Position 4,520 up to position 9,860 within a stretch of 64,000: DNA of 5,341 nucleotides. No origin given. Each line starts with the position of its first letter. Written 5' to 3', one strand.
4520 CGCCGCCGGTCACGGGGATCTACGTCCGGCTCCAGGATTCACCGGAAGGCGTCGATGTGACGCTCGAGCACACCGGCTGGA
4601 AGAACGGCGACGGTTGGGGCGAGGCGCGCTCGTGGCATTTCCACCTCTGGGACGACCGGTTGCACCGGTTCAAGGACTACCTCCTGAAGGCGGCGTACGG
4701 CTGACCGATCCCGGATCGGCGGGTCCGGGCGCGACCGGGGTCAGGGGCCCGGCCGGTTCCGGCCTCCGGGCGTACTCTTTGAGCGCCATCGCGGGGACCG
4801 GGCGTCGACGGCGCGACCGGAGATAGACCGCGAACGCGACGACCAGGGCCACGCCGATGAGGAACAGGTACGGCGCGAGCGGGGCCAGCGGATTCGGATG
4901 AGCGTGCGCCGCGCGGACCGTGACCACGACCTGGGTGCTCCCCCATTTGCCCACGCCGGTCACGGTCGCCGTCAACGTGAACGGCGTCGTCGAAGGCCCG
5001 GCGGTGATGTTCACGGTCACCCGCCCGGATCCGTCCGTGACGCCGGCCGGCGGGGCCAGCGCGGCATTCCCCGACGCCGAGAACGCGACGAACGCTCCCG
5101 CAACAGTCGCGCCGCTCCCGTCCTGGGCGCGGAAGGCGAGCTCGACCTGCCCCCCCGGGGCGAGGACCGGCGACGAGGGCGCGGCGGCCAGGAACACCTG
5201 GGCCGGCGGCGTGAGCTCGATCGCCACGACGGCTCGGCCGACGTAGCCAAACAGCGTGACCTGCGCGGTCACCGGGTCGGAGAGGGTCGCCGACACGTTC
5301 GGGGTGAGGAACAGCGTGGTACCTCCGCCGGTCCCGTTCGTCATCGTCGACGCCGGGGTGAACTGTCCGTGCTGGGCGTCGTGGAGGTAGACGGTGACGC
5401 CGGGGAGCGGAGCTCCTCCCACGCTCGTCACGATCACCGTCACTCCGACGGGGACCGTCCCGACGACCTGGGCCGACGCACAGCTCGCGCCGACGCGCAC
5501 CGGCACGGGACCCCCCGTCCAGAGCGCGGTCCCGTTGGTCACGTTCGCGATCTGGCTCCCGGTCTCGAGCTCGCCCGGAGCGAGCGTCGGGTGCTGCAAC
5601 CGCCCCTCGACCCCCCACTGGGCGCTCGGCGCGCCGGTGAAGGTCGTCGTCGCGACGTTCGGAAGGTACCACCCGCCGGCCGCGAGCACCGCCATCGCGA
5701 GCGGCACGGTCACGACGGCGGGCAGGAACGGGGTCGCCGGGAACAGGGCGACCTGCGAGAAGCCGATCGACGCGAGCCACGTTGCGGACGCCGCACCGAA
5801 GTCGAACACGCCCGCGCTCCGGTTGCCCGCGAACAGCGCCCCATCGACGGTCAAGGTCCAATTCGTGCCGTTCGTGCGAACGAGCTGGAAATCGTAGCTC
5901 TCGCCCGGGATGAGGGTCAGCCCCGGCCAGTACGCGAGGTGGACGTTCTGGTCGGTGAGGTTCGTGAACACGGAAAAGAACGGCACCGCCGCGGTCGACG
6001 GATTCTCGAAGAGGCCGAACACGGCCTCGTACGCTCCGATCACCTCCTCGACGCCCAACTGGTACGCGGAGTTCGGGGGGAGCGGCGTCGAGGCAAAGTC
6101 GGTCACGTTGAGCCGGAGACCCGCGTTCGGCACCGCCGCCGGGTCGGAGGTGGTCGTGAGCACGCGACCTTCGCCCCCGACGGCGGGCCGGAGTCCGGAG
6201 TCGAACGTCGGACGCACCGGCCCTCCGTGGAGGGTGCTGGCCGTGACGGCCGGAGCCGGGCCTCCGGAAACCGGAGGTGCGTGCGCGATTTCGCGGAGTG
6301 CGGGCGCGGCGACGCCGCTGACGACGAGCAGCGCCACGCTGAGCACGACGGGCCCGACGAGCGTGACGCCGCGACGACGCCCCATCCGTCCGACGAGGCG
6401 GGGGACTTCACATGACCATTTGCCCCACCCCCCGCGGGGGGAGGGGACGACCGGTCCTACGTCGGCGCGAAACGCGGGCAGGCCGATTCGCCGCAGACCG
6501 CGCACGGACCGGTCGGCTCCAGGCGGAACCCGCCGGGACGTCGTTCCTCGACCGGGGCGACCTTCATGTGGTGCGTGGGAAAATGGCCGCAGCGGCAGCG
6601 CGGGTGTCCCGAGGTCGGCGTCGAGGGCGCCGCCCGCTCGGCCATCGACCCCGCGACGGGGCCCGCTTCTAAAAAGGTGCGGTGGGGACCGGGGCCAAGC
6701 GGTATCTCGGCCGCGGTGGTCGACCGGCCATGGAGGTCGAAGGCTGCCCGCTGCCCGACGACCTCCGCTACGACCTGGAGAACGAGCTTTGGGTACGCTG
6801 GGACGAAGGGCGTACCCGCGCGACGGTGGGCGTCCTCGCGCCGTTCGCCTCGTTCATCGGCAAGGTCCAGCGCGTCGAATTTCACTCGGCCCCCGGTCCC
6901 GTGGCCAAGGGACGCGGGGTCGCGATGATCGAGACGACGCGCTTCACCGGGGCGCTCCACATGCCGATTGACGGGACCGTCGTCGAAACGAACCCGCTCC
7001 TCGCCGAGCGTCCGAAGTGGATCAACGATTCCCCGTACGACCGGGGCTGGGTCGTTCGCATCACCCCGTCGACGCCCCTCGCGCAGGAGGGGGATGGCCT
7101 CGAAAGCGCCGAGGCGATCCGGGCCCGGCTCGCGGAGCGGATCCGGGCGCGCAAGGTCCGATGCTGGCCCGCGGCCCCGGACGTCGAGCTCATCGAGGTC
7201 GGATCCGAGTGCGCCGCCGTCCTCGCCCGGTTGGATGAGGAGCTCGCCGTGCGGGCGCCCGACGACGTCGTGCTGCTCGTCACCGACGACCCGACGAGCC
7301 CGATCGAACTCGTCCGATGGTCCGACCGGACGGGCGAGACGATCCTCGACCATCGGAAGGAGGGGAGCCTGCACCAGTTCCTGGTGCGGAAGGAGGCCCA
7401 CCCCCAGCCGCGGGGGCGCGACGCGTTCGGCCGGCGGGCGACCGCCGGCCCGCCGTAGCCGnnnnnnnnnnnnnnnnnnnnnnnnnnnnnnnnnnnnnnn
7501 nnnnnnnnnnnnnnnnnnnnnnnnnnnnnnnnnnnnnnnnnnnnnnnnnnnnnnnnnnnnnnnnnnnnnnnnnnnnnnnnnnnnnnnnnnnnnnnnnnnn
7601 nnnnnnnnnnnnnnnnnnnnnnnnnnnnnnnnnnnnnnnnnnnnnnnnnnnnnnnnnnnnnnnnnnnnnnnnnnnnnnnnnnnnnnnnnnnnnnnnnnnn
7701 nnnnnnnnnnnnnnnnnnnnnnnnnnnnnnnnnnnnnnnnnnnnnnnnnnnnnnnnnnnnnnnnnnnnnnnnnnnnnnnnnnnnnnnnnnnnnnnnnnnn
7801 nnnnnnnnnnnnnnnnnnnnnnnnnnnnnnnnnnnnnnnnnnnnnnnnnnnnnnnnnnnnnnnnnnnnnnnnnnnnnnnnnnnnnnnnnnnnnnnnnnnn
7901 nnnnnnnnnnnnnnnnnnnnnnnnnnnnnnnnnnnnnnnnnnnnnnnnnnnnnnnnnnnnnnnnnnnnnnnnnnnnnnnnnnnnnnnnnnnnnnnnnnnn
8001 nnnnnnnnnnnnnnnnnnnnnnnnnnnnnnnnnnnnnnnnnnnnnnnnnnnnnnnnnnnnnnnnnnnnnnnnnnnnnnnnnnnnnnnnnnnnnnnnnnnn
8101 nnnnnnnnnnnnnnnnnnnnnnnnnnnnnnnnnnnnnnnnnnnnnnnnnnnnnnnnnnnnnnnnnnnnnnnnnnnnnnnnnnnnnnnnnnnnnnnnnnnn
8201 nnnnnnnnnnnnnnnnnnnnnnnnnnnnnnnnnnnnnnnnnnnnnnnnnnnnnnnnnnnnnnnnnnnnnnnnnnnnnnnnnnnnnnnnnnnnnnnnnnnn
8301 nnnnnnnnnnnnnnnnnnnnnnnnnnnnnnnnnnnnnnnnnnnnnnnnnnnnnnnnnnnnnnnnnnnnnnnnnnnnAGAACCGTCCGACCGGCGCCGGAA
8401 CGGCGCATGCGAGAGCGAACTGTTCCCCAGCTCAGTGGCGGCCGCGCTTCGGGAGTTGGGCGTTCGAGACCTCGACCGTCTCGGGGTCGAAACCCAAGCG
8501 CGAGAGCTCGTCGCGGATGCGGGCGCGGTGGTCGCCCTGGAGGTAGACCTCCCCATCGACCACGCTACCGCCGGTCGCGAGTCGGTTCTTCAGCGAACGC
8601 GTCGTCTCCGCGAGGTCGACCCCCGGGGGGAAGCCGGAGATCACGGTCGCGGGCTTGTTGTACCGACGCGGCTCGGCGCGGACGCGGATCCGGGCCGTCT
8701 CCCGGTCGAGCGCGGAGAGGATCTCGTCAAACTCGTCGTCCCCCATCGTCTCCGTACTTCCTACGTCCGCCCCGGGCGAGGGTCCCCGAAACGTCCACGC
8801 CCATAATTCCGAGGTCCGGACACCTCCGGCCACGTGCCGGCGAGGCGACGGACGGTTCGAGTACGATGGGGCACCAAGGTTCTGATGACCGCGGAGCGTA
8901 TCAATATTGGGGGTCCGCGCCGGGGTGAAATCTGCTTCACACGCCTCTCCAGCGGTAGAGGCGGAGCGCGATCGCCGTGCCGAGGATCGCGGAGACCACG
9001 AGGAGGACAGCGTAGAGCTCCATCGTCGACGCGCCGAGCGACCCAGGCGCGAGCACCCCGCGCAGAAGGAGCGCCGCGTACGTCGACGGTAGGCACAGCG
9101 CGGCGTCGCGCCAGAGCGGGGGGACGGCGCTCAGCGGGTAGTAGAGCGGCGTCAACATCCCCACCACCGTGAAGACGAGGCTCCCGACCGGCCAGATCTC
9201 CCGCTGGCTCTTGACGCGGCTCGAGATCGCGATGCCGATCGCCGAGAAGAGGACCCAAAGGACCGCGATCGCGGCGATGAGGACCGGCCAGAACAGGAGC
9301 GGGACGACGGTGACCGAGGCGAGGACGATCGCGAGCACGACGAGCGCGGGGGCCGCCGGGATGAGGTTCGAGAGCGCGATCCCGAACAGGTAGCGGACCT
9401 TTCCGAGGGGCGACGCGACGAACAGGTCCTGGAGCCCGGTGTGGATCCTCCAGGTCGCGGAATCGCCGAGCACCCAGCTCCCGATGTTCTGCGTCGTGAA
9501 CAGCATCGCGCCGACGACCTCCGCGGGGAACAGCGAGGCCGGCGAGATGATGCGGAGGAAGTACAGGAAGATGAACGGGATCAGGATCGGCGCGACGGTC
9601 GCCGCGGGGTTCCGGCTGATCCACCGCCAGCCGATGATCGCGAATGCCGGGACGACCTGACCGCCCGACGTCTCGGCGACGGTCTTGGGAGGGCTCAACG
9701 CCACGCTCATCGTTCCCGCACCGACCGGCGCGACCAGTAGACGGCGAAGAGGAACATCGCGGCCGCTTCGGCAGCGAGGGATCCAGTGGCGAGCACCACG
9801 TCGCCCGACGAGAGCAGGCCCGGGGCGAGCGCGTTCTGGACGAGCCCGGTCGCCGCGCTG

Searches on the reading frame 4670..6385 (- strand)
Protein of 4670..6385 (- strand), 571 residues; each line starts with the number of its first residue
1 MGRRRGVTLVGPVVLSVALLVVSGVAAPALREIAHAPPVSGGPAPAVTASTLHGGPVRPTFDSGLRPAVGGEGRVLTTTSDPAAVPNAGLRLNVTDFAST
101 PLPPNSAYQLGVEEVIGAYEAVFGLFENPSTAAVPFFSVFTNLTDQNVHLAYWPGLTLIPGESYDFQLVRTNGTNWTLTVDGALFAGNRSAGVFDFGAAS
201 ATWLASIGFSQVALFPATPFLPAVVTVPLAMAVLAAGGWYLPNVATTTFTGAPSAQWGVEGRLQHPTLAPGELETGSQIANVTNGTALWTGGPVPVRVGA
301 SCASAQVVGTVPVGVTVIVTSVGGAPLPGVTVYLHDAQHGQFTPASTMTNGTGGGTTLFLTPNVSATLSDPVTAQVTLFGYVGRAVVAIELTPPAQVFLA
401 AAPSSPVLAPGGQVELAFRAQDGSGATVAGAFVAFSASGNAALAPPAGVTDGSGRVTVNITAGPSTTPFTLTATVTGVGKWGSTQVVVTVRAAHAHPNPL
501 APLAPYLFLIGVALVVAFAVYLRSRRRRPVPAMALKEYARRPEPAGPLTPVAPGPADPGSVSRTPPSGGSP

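Call 25: search_protein_families(library=pfam, proteins=[window:4670-6385:-], max_evalue=0.01)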
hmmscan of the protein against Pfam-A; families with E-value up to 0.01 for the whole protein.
window:4670-6385:- (571 aa): 2 families
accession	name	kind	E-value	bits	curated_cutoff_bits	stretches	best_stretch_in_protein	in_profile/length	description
PF02369.22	Big_1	-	5.5e-12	46.1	34.9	1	413-485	18-89/93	Bacterial Ig-like domain (group 1)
PF09134.16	Invasin_D3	-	0.0021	19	33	1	400-487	8-94/98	Invasin, domain 3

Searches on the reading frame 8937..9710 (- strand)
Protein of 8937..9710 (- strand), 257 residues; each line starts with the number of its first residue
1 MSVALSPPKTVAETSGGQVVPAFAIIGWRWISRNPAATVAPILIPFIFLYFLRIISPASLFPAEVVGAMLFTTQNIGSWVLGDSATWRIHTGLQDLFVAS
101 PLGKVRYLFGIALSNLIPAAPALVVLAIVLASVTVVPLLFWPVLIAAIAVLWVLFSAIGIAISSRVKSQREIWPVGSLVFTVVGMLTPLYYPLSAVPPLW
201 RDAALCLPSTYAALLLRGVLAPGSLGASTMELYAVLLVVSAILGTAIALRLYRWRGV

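Call 25: search_protein_families(library=pfam, proteins=[window:8937-9710:-], max_evalue=0.01)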
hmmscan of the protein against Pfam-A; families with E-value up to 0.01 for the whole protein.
window:8937-9710:- (257 aa): 2 families
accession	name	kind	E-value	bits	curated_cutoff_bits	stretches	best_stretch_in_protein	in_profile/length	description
PF01061.29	ABC2_membrane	-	1.3e-07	31.8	26.9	1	31-219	14-209/211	ABC-2 type transporter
PF12698.13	ABC2_membrane_3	-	0.0012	18.4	31.6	1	91-249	190-346/347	ABC-2 family transporter protein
